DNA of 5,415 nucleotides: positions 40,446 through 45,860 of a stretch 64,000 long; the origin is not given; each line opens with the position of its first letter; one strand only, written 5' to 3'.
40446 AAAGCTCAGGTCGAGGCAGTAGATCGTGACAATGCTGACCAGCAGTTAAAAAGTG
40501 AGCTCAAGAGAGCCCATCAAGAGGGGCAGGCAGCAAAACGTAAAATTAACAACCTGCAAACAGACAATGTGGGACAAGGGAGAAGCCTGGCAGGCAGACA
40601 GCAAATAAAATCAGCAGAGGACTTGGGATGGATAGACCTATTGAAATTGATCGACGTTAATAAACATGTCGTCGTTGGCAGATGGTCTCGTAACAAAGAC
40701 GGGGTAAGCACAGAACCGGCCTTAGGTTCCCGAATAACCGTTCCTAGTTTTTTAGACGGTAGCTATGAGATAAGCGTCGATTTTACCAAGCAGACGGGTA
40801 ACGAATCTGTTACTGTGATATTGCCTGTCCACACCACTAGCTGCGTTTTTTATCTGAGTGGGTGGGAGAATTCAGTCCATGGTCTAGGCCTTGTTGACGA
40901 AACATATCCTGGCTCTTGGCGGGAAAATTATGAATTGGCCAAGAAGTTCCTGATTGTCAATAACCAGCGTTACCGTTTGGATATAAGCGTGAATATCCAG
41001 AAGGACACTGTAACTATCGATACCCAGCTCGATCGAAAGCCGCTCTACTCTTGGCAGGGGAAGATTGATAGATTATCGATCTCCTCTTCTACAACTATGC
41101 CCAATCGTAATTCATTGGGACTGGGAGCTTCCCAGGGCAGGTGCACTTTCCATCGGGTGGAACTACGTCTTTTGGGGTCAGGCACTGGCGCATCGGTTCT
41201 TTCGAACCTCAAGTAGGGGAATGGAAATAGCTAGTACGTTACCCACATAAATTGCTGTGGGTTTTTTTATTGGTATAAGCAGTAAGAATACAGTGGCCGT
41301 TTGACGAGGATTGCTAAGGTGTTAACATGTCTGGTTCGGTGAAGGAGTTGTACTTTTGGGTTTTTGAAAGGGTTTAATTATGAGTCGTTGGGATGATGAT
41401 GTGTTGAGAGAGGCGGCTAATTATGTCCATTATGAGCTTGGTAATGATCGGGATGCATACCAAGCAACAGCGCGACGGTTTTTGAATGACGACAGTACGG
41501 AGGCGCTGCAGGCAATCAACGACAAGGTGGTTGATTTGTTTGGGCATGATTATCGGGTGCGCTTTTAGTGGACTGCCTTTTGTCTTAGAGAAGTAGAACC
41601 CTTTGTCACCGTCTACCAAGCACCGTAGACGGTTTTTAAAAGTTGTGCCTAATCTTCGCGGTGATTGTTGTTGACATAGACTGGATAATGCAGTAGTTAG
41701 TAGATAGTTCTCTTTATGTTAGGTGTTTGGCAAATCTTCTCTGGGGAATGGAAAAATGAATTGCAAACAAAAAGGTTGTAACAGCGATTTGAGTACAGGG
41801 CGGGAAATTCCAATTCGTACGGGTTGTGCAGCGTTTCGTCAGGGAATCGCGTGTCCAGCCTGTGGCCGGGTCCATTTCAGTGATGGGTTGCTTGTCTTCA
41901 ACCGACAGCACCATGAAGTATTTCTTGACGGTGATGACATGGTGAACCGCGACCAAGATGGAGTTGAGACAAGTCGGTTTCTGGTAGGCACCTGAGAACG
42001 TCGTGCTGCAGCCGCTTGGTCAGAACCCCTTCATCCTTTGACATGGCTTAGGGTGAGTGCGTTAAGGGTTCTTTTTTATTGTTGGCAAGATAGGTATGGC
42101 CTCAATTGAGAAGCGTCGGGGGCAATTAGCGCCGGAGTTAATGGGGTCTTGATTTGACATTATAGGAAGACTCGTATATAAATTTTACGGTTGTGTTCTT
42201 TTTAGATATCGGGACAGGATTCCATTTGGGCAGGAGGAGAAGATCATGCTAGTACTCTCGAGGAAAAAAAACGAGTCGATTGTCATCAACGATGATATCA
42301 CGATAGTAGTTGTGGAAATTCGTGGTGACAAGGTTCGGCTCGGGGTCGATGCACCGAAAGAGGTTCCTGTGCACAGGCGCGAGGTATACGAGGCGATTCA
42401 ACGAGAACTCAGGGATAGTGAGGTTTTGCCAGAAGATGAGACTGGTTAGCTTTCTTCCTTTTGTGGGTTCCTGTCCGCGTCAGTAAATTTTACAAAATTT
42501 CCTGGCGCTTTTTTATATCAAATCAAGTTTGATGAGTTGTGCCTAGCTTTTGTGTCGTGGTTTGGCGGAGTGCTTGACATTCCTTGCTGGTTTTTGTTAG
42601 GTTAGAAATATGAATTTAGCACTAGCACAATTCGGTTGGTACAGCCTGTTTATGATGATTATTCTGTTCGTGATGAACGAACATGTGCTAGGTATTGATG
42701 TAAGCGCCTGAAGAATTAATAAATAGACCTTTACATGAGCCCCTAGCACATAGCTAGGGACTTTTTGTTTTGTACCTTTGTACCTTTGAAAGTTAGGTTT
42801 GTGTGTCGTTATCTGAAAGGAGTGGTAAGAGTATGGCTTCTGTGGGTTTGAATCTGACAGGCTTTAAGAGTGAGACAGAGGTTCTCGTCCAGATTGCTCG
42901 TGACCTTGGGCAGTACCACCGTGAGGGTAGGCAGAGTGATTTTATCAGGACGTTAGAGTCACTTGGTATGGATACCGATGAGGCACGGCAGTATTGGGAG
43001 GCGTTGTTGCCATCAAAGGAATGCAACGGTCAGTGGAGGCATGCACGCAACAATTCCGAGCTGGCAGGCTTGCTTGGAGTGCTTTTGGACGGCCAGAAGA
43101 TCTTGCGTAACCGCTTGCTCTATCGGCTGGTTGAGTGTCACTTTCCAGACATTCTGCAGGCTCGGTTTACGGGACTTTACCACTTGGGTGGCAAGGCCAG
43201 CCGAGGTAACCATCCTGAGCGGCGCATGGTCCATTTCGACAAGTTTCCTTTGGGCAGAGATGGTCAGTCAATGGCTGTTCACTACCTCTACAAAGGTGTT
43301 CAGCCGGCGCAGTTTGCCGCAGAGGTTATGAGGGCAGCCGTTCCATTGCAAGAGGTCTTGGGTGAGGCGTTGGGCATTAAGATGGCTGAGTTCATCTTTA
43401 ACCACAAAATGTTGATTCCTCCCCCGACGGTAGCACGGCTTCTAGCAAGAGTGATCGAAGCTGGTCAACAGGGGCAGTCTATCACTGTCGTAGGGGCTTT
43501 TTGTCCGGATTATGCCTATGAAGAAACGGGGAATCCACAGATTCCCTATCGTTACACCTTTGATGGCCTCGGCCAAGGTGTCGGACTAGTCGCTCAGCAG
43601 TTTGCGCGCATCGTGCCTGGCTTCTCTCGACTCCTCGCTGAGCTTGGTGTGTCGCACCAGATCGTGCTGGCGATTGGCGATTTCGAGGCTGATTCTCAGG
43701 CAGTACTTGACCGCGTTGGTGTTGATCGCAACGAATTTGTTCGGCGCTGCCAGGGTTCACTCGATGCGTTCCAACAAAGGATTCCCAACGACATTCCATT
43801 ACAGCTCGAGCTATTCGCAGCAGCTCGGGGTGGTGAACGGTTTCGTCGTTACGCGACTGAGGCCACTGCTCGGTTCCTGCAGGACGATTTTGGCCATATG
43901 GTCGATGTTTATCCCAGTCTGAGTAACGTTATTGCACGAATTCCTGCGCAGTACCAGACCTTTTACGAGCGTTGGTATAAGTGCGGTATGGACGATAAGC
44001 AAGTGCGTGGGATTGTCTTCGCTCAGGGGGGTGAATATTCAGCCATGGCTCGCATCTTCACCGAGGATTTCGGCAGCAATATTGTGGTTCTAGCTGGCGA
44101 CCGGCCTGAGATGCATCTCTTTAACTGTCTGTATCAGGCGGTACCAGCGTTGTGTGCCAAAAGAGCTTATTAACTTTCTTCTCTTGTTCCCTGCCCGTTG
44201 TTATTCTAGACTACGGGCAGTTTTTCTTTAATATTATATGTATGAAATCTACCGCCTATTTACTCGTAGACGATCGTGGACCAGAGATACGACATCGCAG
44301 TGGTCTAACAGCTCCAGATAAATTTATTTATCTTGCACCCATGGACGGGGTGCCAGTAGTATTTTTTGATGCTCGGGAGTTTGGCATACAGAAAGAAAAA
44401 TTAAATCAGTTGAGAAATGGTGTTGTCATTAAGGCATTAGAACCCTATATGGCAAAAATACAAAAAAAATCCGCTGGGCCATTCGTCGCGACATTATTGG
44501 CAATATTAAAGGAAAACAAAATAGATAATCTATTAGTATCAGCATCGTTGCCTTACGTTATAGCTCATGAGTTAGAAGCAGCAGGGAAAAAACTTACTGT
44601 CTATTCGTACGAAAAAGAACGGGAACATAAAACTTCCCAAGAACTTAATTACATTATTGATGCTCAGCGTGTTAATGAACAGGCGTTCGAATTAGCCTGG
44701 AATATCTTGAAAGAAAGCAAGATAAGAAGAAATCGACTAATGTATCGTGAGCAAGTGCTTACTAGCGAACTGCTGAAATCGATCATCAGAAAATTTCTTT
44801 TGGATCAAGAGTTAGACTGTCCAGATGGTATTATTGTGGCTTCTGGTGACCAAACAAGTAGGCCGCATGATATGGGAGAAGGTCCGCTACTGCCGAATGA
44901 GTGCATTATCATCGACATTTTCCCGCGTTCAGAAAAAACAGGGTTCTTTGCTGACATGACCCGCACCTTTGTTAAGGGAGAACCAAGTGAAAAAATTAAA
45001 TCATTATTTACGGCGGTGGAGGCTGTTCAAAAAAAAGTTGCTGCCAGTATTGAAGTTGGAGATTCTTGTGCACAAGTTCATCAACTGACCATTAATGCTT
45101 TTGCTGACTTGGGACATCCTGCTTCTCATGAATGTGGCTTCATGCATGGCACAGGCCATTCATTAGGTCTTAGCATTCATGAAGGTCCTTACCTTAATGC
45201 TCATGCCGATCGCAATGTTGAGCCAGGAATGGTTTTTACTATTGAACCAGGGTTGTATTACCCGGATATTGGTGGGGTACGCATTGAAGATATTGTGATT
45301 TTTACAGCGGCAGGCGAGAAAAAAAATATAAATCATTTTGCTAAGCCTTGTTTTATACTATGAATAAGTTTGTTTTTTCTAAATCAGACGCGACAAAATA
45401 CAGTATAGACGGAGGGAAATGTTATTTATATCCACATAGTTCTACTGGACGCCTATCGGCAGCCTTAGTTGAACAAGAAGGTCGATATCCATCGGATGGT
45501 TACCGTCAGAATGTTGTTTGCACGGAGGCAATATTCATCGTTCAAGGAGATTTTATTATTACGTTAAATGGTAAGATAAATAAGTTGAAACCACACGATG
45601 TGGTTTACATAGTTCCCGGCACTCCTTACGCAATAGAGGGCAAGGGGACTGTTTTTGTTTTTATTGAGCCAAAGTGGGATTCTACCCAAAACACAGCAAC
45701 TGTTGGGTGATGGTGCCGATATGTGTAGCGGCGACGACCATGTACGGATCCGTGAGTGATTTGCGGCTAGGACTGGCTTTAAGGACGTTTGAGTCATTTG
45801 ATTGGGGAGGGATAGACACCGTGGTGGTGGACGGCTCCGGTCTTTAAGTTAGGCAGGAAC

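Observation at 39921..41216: Membrane protein with degenerate J-domain-like N-terminus lacking HPD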

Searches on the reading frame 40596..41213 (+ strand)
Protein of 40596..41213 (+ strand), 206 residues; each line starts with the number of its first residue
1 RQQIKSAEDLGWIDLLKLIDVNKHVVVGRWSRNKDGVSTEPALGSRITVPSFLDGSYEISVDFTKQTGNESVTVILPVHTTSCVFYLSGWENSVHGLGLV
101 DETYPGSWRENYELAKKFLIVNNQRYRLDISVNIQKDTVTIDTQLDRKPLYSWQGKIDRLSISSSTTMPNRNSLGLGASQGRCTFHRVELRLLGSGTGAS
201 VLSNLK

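Call 19: find_homologous_proteins(query=A2, max_evalue=0.001)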
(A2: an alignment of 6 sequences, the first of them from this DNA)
Query A2 (6 sequences) (205 aa, profile of the alignment): 14 proteins with E <= 0.001 among 8000 candidates.
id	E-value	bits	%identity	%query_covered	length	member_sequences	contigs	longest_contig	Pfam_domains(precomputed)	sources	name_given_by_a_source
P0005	3.3e-98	345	69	86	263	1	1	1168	PF04266.21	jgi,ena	-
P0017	1.5e-54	202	35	89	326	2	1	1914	-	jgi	-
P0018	1.4e-52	196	32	89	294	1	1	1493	-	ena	-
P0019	2.4e-48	182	34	89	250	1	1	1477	-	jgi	jgi:hypothetical protein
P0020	2.0e-47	179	38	94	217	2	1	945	-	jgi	jgi:hypothetical protein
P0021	1.0e-44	170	37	86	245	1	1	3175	-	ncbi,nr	ncbi:MAG: hypothetical protein NT049_17795 [Planctomycetota bacterium]|nr:hypothetical protein [Plan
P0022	2.4e-44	169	35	38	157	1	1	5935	-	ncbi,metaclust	ncbi:MAG: hypothetical protein AMK72_10970, partial [Planctomycetes bacterium SM23_25]|metaclust:sta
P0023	5.2e-43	165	33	82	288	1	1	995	-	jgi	jgi:hypothetical protein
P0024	3.7e-42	162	33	82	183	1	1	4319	-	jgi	-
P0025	1.7e-38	150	31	89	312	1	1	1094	-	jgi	-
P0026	4.6e-37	145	32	89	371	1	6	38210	-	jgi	jgi:hypothetical protein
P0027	2.3e-28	117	29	70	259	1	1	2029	-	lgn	-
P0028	2.8e-18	84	23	94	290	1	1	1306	-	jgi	jgi:hypothetical protein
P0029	8.4e-10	56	31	33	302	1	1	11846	-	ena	-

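Call 25: search_solved_structures(query=A3, max_evalue=10, show_alignments=2)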
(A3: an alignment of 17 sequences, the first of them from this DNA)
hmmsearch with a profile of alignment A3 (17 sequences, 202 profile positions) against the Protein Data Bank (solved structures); distinct sequences matched with E-value up to 10: 2.
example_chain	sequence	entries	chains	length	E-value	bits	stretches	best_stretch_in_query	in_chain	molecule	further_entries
2kz9_A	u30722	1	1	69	0.67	12.5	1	95-145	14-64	V-type proton ATPase subunit E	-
5zdh_P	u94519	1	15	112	1.1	11.8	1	67-111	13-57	Type II secretion system lipoprotein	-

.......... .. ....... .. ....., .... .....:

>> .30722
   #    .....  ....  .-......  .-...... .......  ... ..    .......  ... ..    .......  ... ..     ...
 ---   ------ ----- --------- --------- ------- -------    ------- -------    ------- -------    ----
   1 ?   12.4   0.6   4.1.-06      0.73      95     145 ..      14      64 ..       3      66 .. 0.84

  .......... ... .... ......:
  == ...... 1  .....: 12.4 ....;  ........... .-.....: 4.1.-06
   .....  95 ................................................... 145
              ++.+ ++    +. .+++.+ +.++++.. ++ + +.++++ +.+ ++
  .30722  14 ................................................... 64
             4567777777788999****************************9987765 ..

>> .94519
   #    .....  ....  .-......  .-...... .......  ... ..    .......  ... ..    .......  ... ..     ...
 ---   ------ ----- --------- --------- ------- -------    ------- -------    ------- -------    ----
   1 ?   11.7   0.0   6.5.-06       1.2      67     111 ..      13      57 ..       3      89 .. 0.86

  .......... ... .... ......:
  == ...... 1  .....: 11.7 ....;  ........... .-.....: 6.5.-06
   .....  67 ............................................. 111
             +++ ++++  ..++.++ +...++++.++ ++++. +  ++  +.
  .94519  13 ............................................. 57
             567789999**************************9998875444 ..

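Call 32: predict_structure(alignment_id=A3)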
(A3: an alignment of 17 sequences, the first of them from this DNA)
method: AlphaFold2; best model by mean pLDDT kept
length: 206 residues; sequences in the alignment: 17
mean_pLDDT: 88.6   pTM: 0.85
mean pLDDT of the five models: 88.6, 88.0, 88.0, 87.7, 87.7
residues with pLDDT >= 90: 159; 70-90: 24; 50-70: 2; < 50: 21
segments of 3 or more residues with pLDDT < 50: 1-9, 195-206
pLDDT, mean of each block of 10 residues (from residue 1): 43 92 97 96 94 91 93 94 94 93 93 95 97 95 98 97 91 94 96 60 39
secondary structure, 60 per line:
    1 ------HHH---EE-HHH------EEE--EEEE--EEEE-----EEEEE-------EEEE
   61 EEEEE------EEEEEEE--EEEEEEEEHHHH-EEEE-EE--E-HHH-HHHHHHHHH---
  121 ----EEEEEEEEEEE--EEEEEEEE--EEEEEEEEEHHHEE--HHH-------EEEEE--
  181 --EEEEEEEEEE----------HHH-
elements in order: E25-27 E30-33 E36-39 E45-49 E57-65 E72-78 E81-88 H89-92 E94-97 H109-117 E125-135 E138-145 E148-156 E174-178 E183-192

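Call 37: fold_search(model_id=the predicted structure, library=pdb)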
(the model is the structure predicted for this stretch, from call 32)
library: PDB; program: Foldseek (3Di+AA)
matches with E <= 10: 1796; with E <= 0.001: 160
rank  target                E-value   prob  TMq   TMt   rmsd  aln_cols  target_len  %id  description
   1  4azz_A                1.8e-06  1.00  0.54  0.66   5.9       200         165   12  Carbohydrate binding module CBM66 from Bacillus subtilis (released 2012-07-25)
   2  4b1m_C                3.0e-06  1.00  0.53  0.67   5.6       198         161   11  CARBOHYDRATE BINDING MODULE CBM66 FROM BACILLUS SUBTILIS (released 2012-12-12)
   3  4b1m_A                3.2e-06  1.00  0.52  0.64   5.7       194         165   12  CARBOHYDRATE BINDING MODULE CBM66 FROM BACILLUS SUBTILIS (released 2012-12-12)
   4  4b1m_B                4.7e-06  1.00  0.53  0.65   4.7       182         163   12  CARBOHYDRATE BINDING MODULE CBM66 FROM BACILLUS SUBTILIS (released 2012-12-12)
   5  2e6v_E                6.1e-06  1.00  0.47  0.43   7.8       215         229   10  Crystal structure of VIP36 exoplasmic/lumenal domain, Ca2+/Man3GlcNAc-bound form (released 2007-07-24)
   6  8qft                  6.4e-06  1.00  0.38  0.09   8.6       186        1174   12  X-ray structure of non-toxic non-hemagglutinin (NTNH) protein from botulinum neurotoxin serotype X (released 2024-08-14)
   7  4b1l                  7.2e-06  1.00  0.53  0.66   4.8       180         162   13  CARBOHYDRATE BINDING MODULE CBM66 FROM BACILLUS SUBTILIS (released 2012-12-12)
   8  2dur_A                8.0e-06  1.00  0.48  0.41   9.7       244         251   11  Crystal structure of VIP36 exoplasmic/lumenal domain, Ca2+/Man2-bound form (released 2007-07-24)
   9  9vbz_A                9.9e-06  1.00  0.50  0.45   7.3       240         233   14  Lectin FRIL from Lablab purpureus complexed to oligomannose (released 2026-03-18)
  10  9vbx_A                1.2e-05  1.00  0.52  0.47   6.6       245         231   13  Lectin FRIL from Lablab purpureus complexed to Lewis X tetrasaccharide (released 2026-03-18)
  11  5t7p_A                1.2e-05  1.00  0.50  0.46   6.3       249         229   11  Crystal structure of Pisum arvense lectin (PAL) complexed with X-Man (released 2017-08-09)
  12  3zvx_B                1.2e-05  1.00  0.48  0.42   6.8       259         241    8  STRUCTURE OF THE LECTIN FROM PLATYPODIUM ELEGANS IN COMPLEX WITH A TRIMANNOSIDE (released 2012-01-11)
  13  3uk9_B                1.2e-05  1.00  0.44  0.38   7.6       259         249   12  Galactose-specific lectin from Dolichos lablab (released 2012-11-14)
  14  2sba_A                1.4e-05  1.00  0.51  0.46   6.4       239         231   11  SOYBEAN AGGLUTININ COMPLEXED WITH 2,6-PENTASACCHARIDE (released 1998-12-09)
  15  3ujo_A                1.7e-05  1.00  0.48  0.41   6.7       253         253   11  Galactose-specific seed lectin from Dolichos lablab in complex with adenine and galactose (released 2012-11-14)
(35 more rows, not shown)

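Call 64: find_related_loci(query=A5, collection=metagenome_contigs, flank=8000)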
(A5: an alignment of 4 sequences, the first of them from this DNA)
Query A5 (206 aa) in metagenome_contigs; peptide patterns used: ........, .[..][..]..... (x = any residue, [..] = any of these).
181 stretches matched a pattern; 4 encode a relative of the query (tblastn E <= 1e-3); 4 distinct loci.
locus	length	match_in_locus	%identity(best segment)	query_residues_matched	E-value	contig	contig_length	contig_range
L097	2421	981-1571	68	1-197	5e-95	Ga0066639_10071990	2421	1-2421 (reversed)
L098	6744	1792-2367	67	1-192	2e-87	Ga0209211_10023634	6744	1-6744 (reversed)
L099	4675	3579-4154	67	1-192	2e-87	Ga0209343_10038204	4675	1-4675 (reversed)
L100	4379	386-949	68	5-192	1e-86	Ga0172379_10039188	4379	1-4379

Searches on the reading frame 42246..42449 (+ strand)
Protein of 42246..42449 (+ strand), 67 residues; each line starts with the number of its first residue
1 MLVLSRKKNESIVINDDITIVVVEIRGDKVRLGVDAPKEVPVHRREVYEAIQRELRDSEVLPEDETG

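Call 29: search_protein_families(library=pfam, proteins=[window:42246-42449:+], max_evalue=0.01)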
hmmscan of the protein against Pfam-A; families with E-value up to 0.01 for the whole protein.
window:42246-42449:+ (67 aa): 1 family
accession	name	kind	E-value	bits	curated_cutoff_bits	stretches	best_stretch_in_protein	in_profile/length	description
PF02599.21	CsrA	-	1.9e-27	95.4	27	1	1-52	1-52/53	Global regulator protein family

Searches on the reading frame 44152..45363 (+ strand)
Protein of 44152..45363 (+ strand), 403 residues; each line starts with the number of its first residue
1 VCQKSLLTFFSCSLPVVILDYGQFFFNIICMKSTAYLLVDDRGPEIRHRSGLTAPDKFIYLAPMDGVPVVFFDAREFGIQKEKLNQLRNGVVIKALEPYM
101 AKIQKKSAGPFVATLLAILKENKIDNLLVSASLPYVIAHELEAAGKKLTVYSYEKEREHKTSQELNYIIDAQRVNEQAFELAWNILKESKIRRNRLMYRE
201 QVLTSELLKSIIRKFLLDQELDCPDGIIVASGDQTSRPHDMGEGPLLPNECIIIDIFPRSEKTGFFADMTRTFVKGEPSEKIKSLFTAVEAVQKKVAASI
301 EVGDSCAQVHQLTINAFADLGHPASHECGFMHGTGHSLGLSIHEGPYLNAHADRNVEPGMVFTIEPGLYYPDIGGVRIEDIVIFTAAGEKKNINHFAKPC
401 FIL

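Call 29: search_protein_families(library=pfam, proteins=[window:44152-45363:+], max_evalue=0.01)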
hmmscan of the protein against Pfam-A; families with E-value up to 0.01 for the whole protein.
window:44152-45363:+ (403 aa): 1 family
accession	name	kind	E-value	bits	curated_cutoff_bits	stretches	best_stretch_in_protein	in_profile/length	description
PF00557.29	Peptidase_M24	-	9e-41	140.4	23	1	169-385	4-207/208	Metallopeptidase family M24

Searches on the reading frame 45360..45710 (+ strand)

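Call 79: search_protein_families(library=ncbifam, proteins=[window:45360-45710:+], max_evalue=0.01)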
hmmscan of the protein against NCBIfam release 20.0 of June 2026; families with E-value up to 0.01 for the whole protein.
window:45360-45710:+ (116 aa): 3 families
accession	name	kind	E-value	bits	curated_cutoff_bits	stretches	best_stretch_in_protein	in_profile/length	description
NF008376.0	PRK11171.1-5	equivalog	0.00026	20.3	338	1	34-97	70-133/278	(S)-ureidoglycine aminohydrolase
NF008373.0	PRK11171.1-2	equivalog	0.00072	18.8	445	1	44-97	80-133/274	(S)-ureidoglycine aminohydrolase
NF040771.1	AAH_UGLYAH2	exception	0.0018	17.5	350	1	35-98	66-129/267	bifunctional allantoicase/(S)-ureidoglycine aminohydrolase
